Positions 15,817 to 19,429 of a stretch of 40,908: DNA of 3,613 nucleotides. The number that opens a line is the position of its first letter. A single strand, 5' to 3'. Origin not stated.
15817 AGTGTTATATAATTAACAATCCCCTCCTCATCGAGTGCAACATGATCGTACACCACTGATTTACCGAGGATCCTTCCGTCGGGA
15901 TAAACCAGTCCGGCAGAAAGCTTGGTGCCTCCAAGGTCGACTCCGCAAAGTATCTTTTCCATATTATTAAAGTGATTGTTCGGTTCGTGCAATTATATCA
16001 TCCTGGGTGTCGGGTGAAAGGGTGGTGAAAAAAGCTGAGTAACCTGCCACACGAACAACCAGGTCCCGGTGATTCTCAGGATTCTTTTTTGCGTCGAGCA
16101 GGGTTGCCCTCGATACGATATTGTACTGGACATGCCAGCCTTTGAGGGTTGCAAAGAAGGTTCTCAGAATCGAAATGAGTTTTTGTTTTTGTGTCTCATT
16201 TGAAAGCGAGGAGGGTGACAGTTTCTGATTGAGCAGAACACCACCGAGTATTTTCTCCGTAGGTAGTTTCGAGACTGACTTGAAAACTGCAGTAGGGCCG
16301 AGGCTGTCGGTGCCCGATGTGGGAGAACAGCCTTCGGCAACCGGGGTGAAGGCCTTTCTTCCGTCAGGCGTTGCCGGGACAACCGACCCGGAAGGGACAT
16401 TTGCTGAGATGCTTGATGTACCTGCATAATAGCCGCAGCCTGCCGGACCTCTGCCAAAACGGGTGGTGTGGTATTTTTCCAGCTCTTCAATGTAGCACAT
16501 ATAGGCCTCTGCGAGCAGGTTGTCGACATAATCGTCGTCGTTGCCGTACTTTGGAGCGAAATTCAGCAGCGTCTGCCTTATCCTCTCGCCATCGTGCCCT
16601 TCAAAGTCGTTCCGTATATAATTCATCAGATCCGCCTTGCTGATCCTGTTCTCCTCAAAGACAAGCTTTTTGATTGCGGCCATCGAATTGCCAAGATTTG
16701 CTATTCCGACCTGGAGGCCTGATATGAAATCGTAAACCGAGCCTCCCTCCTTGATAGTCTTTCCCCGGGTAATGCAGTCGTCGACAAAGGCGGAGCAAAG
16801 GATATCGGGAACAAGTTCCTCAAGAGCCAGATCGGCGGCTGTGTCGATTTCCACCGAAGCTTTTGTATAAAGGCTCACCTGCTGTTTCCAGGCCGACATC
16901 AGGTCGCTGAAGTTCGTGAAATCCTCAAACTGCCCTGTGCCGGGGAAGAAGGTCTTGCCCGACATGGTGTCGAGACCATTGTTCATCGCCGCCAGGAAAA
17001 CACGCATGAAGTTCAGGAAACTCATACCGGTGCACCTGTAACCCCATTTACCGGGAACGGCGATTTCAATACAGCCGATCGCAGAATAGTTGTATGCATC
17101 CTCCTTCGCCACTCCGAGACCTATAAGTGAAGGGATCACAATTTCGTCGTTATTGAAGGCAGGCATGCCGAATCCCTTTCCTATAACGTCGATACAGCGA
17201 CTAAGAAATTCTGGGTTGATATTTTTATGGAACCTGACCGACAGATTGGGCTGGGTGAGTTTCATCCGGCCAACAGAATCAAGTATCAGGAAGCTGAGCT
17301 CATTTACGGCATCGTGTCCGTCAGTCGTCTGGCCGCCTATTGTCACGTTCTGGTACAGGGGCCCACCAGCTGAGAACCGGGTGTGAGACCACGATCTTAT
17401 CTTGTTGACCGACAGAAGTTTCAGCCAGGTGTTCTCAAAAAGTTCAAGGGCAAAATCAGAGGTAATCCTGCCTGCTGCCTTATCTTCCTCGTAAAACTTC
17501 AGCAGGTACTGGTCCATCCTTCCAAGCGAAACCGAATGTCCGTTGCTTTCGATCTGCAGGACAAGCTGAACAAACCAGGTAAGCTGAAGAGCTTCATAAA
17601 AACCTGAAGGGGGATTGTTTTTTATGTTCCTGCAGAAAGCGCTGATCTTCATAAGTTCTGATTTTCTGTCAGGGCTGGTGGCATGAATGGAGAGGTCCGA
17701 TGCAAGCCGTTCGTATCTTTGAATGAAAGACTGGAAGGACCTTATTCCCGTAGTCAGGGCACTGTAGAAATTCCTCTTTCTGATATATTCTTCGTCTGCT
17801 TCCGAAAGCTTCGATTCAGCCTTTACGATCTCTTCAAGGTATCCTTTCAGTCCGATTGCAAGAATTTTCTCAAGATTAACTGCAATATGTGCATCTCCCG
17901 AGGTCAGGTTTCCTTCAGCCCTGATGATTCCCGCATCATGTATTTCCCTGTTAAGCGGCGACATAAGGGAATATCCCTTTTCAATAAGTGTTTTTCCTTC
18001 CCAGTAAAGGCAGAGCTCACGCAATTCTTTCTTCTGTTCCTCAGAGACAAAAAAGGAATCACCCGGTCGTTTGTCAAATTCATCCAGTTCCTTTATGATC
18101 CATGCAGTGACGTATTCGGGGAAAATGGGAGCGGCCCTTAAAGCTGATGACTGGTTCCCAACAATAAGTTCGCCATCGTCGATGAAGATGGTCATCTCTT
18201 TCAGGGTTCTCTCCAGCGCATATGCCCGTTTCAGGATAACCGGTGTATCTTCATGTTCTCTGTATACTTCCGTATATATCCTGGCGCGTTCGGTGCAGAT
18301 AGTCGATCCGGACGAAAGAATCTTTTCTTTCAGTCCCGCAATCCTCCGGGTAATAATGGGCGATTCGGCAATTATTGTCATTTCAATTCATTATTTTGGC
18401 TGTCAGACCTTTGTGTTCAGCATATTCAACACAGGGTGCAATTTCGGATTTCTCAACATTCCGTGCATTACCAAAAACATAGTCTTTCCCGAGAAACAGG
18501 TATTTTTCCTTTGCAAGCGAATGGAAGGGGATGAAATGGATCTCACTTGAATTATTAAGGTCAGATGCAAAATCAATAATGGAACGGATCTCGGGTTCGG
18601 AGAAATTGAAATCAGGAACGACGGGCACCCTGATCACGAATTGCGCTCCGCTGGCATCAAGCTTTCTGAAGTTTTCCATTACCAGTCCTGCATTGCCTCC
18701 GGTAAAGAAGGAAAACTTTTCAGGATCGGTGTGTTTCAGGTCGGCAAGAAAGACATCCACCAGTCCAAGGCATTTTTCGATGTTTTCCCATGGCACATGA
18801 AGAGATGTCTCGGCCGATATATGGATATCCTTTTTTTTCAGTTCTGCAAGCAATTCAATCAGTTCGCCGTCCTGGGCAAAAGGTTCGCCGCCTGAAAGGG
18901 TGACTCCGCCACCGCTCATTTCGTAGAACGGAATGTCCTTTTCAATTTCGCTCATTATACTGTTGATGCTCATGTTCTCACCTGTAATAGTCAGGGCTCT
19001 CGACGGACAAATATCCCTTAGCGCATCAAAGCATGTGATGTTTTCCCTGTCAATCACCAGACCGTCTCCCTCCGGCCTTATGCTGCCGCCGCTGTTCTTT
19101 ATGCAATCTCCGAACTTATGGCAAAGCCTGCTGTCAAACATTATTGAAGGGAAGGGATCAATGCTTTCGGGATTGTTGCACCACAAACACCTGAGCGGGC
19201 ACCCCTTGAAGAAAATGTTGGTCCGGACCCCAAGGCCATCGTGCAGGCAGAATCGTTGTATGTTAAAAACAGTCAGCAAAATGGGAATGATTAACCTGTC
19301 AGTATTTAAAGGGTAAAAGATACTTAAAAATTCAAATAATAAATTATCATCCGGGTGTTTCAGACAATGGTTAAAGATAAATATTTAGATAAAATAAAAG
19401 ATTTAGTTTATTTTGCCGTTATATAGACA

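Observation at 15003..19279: Orphan glycyl-radical 'eliminase' operon whose only partner is a ROK sugar kinase: candidate radical pathway for a phosphorylated sugar or anhydro-sugar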

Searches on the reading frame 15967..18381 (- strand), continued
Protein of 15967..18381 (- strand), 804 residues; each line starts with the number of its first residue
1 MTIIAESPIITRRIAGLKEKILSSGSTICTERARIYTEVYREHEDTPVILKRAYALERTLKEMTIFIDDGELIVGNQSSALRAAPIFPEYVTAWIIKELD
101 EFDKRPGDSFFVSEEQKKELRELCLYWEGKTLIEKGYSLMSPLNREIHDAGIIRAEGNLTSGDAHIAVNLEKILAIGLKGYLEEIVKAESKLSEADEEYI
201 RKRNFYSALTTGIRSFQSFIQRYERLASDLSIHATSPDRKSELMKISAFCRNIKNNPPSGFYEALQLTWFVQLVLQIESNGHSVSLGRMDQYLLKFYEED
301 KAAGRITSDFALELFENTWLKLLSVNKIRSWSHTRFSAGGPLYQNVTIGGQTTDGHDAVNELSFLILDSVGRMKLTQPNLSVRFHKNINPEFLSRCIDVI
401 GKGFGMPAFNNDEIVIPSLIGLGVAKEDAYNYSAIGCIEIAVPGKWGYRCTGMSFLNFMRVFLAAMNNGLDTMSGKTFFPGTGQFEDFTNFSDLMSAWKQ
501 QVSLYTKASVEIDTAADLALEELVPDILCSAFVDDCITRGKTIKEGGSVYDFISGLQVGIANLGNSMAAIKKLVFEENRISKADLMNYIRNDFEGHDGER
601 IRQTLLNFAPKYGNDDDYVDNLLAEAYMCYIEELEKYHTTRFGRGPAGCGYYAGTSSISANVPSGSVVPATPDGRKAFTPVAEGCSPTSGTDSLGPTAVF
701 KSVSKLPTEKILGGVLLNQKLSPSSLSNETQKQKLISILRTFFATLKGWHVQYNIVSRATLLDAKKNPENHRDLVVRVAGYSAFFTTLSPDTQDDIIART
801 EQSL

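Call 34: search_solved_structures(query=window:15967-18381:-, max_evalue=1e-180, show_alignments=4)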
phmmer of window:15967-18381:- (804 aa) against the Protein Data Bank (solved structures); distinct sequences matched with E-value up to 1e-180: 4.
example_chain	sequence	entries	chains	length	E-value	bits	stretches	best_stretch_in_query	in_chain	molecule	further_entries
6xs4_A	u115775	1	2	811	2e-294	982.2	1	27-804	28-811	Formate C-acetyltransferase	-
8id7_A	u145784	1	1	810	5.7e-293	977.4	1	26-803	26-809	Probable dehydratase YbiW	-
8yjn_A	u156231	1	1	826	6.1e-293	977.3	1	26-803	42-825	Probable dehydratase YbiW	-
1r8w_A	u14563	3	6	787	6.6e-185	620.1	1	11-802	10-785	glycerol dehydratase | B12-independent glycerol dehydratase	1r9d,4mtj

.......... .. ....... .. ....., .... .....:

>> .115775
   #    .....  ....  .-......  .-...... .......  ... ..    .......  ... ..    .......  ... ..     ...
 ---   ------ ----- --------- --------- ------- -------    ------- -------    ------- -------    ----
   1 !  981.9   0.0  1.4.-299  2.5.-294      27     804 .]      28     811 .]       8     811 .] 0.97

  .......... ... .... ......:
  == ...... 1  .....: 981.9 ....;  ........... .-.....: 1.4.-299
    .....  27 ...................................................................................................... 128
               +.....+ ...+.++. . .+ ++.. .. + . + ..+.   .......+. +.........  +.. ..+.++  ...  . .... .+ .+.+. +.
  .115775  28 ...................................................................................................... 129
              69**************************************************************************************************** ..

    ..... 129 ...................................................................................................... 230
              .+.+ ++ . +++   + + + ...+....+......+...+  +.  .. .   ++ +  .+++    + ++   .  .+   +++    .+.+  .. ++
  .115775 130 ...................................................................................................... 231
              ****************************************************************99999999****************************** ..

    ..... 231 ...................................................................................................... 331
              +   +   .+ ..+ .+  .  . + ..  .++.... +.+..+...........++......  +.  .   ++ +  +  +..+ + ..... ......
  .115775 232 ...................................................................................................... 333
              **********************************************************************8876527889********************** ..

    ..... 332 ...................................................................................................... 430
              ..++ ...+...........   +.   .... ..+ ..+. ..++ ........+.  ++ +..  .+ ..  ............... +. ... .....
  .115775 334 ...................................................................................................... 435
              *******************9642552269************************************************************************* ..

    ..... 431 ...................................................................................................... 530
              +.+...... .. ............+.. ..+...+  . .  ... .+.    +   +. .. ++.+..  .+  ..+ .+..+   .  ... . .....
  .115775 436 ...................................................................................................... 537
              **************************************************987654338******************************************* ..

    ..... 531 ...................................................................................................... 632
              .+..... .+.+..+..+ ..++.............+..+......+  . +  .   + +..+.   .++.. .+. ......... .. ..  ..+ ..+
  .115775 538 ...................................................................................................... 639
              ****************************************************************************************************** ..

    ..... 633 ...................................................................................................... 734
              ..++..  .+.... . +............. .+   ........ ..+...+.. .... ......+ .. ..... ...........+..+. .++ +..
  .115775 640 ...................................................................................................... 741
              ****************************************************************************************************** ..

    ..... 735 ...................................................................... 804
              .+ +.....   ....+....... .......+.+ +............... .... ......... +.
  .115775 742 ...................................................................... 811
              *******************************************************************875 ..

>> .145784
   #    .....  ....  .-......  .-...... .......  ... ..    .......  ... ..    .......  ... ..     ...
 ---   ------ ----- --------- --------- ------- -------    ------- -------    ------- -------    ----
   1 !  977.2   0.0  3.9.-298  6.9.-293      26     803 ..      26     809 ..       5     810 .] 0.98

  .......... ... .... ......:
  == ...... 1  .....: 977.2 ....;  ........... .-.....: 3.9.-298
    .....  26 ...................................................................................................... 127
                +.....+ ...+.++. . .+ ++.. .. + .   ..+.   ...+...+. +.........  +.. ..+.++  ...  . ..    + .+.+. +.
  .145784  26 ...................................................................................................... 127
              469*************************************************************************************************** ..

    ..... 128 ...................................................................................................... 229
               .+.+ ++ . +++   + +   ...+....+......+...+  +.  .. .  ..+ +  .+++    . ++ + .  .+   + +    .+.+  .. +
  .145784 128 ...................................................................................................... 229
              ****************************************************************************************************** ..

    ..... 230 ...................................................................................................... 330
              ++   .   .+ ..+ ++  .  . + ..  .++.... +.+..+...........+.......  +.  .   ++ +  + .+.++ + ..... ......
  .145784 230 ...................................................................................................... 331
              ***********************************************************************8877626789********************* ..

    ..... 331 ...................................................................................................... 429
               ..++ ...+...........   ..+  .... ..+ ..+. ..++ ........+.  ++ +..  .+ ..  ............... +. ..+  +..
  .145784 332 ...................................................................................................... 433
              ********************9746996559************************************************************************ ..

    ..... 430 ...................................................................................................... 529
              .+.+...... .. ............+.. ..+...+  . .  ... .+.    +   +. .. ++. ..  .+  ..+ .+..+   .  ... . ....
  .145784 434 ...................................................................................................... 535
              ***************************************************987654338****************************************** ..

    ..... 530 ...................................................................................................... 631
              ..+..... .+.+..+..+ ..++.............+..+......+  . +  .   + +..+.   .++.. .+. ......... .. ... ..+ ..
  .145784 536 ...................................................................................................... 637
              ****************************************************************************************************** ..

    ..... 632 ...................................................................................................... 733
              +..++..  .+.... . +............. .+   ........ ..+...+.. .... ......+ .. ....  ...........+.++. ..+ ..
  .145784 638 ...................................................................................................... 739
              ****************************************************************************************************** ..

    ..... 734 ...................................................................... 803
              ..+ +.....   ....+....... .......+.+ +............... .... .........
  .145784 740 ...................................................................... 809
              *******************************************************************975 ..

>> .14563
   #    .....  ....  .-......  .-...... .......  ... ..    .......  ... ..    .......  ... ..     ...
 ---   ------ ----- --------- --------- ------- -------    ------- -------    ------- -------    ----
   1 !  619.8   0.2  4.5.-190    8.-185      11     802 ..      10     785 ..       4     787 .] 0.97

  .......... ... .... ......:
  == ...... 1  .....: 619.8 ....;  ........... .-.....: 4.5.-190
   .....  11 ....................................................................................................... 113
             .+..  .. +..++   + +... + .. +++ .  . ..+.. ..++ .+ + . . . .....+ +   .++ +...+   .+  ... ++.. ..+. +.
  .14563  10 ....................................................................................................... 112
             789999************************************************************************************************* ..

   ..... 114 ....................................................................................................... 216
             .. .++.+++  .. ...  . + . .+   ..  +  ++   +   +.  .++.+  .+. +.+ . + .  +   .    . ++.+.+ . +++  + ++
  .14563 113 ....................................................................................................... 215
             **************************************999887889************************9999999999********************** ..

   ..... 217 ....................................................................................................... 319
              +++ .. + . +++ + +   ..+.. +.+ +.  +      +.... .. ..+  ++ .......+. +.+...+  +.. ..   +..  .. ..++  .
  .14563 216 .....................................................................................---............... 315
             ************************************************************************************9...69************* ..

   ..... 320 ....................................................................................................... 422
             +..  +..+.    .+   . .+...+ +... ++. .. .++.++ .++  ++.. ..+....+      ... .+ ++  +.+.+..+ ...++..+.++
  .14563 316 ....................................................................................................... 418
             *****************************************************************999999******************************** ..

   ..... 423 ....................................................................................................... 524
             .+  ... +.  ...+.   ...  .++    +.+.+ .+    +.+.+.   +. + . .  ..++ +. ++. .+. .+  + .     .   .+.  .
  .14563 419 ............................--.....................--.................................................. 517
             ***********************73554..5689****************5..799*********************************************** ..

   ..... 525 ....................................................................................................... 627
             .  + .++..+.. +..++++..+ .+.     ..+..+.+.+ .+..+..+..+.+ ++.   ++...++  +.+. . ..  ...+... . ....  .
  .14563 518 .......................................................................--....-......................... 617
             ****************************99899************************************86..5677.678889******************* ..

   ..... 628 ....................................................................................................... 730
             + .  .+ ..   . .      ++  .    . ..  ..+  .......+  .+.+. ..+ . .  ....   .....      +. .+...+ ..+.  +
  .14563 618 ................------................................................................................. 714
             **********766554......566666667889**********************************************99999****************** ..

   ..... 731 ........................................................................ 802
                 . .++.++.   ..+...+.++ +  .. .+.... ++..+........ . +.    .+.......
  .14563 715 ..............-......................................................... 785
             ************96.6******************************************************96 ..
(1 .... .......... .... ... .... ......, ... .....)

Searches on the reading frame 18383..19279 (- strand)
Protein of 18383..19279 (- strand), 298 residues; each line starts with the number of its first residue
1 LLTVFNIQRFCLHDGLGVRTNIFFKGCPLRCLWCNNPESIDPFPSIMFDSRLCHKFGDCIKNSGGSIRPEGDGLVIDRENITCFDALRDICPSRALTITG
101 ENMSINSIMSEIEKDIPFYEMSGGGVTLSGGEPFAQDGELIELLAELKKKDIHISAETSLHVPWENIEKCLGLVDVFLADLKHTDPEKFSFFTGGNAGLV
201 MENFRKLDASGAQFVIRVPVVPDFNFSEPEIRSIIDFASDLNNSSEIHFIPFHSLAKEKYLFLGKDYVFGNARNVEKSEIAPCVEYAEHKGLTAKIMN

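Call 4: search_protein_families(library=pfam, proteins=[window:18383-19279:-])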
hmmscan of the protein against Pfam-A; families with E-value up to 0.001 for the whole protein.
window:18383-19279:- (298 aa): 2 families
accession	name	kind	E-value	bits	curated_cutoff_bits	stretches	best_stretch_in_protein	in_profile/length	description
PF04055.27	Radical_SAM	-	7e-12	46.3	29.5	1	22-229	2-159/166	Radical SAM superfamily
PF13353.11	Fer4_12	-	6.4e-11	43.1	22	1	14-61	2-49/137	4Fe-4S single cluster domain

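Call 5: search_protein_families(library=ncbifam, proteins=[window:18383-19279:-])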
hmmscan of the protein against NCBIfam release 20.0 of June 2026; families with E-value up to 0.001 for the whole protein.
window:18383-19279:- (298 aa): 16 families
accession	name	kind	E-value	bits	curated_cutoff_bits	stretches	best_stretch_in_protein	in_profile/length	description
TIGR02494.1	PFLE_PFLC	subfamily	7.3e-91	304.5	174.35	1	4-289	1-291/293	glycyl-radical enzyme activating protein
NF043069.1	T4HPD_activ_SAM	equivalog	4.7e-78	262.6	425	1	3-296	3-297/299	trans-4-hydroxy-L-proline dehydratase activase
NF048010.1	SfplDhtActHpsHDes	equivalog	2.3e-75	253.2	430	1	3-279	7-290/298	(2S)-3-sulfopropanediol dehydratase activating enzyme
NF033719.1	ind_deCO2_activ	equivalog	8e-67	225.7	425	1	3-293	2-299/302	indoleacetate decarboxylase activase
TIGR04395.1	cutC_activ_rSAM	equivalog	6.2e-66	222.8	360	1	3-296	6-306/309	choline TMA-lyase-activating enzyme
NF048008.1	SfplDhtActHpfHKleb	equivalog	7.7e-64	215.9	500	1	3-292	1-301/308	(2S)-3-sulfopropanediol dehydratase activating enzyme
NF033717.2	HPDL_rSAM_activ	equivalog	2.9e-57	194.3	420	1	4-281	6-290/311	4-hydroxyphenylacetate decarboxylase activase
TIGR04003.1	rSAM_BssD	equivalog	1.3e-53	182.2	496.45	1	4-293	3-302/314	[benzylsuccinate synthase]-activating enzyme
NF007483.0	PRK10076.1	equivalog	2.1e-53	181.4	326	2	79-295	72-289/292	[formate-C-acetyltransferase]-activating enzyme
TIGR02493.1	PFLA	equivalog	6.4e-43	146.8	231.75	2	99-283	42-228/235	pyruvate formate-lyase-activating protein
TIGR04041.1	activase_YjjW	hypoth_equivalog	2.2e-30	106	250.2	1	4-254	4-240/276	YjjW family glycine radical enzyme activase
NF008356.0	PRK11145.1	equivalog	2.1e-28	99.2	375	2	99-279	47-229/246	pyruvate formate lyase 1-activating protein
TIGR02495.1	NrdG2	equivalog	1.8e-17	63.3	131.15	1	99-236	43-178/193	anaerobic ribonucleoside-triphosphate reductase activating protein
TIGR02491.1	NrdG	equivalog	6.3e-09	35.9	126.1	1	5-41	3-39/154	anaerobic ribonucleoside-triphosphate reductase activating protein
TIGR04349.1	rSAM_QueE_gams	hypoth_equivalog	3.3e-08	33.5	300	1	98-169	43-107/210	7-carboxy-7-deazaguanine synthase QueE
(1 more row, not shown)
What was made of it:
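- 18383..19279 (-): GRE-activating enzyme (radical SAM, YbiY-like), 298 aa, TTG start. TIGR02494 at 304 bits and Pfam Radical_SAM + Fer4_12 (calls 4, 5).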
